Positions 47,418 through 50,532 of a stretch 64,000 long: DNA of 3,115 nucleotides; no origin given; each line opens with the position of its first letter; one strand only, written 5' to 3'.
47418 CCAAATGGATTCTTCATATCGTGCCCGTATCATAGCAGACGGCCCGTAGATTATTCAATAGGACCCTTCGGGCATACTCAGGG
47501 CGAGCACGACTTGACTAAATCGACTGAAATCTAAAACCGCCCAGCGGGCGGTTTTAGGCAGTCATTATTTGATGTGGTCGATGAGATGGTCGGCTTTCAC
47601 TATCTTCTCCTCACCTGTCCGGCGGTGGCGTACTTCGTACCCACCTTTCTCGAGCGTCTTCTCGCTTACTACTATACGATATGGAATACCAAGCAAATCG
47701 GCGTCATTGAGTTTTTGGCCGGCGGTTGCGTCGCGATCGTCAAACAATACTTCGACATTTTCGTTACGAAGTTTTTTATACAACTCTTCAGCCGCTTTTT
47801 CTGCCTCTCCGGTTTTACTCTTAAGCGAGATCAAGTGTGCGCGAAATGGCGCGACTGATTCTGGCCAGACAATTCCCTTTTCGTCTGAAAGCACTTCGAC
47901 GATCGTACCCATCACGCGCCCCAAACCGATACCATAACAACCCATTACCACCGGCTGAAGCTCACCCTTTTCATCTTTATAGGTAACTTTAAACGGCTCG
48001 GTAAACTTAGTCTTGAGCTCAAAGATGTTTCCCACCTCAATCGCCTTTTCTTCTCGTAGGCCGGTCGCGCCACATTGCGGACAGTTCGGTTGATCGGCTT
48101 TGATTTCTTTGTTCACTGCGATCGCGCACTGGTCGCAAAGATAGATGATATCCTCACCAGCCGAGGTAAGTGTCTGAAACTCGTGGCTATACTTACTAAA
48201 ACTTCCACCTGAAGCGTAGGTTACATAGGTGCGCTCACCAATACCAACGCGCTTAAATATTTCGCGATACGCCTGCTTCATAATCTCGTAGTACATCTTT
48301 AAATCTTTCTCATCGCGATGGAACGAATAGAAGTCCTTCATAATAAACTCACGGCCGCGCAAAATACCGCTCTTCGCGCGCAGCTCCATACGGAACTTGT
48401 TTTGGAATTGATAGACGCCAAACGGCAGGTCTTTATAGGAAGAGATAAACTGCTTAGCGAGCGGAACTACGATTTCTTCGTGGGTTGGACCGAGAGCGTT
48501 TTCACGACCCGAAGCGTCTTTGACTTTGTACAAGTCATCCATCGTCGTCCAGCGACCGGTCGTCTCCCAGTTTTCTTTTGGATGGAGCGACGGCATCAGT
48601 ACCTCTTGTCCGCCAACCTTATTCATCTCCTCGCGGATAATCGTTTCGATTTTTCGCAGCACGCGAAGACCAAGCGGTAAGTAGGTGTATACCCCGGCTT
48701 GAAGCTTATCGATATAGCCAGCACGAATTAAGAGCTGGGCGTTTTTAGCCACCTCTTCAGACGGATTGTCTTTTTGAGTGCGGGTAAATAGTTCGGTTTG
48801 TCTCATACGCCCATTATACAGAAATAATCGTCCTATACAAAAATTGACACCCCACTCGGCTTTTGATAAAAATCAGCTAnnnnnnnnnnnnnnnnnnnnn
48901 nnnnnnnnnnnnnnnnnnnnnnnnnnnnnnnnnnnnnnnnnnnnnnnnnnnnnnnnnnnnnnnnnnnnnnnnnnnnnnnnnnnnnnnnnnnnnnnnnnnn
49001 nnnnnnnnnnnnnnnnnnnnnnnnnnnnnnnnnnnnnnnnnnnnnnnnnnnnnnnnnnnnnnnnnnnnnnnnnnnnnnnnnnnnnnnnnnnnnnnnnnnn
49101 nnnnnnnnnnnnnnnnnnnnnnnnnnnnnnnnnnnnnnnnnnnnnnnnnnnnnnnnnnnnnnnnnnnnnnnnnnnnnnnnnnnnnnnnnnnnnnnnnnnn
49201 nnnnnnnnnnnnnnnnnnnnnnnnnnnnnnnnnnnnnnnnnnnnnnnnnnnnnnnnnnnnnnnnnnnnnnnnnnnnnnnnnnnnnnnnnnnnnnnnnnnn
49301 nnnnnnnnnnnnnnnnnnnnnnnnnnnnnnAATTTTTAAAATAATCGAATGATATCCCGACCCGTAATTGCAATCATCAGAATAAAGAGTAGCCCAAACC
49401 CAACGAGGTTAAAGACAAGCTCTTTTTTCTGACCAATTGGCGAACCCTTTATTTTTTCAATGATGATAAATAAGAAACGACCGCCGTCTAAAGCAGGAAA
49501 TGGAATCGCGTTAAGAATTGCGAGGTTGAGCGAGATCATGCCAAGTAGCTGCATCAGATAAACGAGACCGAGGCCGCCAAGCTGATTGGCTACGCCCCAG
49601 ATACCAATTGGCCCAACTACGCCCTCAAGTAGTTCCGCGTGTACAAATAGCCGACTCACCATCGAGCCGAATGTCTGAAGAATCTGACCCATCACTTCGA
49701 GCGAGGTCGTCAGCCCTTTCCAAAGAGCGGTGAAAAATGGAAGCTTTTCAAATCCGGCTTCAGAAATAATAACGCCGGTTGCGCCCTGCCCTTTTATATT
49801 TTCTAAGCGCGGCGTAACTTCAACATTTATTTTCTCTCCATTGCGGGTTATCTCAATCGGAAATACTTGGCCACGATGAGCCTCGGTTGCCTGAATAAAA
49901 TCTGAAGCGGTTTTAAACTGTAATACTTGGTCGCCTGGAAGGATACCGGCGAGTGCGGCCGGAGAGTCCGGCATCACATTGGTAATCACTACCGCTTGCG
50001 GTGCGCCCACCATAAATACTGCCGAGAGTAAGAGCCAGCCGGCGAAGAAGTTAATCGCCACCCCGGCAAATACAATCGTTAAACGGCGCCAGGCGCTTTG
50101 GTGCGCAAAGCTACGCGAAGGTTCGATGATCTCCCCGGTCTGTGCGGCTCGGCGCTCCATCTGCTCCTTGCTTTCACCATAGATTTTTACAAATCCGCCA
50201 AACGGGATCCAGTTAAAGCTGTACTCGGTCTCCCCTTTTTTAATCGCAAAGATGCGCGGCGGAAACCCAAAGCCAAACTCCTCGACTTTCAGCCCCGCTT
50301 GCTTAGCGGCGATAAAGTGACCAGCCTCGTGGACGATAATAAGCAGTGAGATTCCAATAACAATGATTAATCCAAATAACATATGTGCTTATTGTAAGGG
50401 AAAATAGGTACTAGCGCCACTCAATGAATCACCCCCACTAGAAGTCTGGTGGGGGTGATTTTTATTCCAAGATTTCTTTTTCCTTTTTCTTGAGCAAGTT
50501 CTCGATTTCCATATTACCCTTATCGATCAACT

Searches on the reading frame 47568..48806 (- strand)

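Call 57: search_protein_families(library=pfam, proteins=[window:47568-48806:-], max_evalue=0.00001)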
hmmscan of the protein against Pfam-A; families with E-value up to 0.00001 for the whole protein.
window:47568-48806:- (413 aa): 2 families
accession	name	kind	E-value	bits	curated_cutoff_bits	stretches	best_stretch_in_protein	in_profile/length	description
PF00587.30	tRNA-synt_2b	-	1.1e-30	107.4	29.3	1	93-305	1-178/179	tRNA synthetase class II core domain (G, H, P, S and T)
PF03129.25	HGTP_anticodon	-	4.6e-21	75.2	21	1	325-413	4-92/94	Anticodon binding domain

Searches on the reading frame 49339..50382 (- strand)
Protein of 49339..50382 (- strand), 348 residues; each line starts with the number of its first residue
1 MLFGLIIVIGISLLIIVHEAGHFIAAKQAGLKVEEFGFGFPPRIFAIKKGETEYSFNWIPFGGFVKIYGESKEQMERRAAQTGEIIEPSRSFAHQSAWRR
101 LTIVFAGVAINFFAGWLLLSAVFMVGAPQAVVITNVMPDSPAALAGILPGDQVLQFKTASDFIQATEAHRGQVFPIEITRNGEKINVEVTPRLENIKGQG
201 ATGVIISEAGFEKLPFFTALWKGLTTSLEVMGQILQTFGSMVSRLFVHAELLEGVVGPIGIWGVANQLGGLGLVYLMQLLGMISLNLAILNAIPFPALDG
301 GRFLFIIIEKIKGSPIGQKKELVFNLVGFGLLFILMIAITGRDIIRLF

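Call 57: search_protein_families(library=pfam, proteins=[window:49339-50382:-], max_evalue=0.00001)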
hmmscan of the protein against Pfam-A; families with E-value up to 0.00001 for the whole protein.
window:49339-50382:- (348 aa): 2 families
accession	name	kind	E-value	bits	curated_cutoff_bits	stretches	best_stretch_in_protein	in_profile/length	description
PF02163.28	Peptidase_M50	-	1.3e-50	172.3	27.2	1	7-335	2-221/221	Peptidase family M50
PF17820.7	PDZ_6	-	2.1e-06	27.8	27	1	132-155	1-24/54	PDZ domain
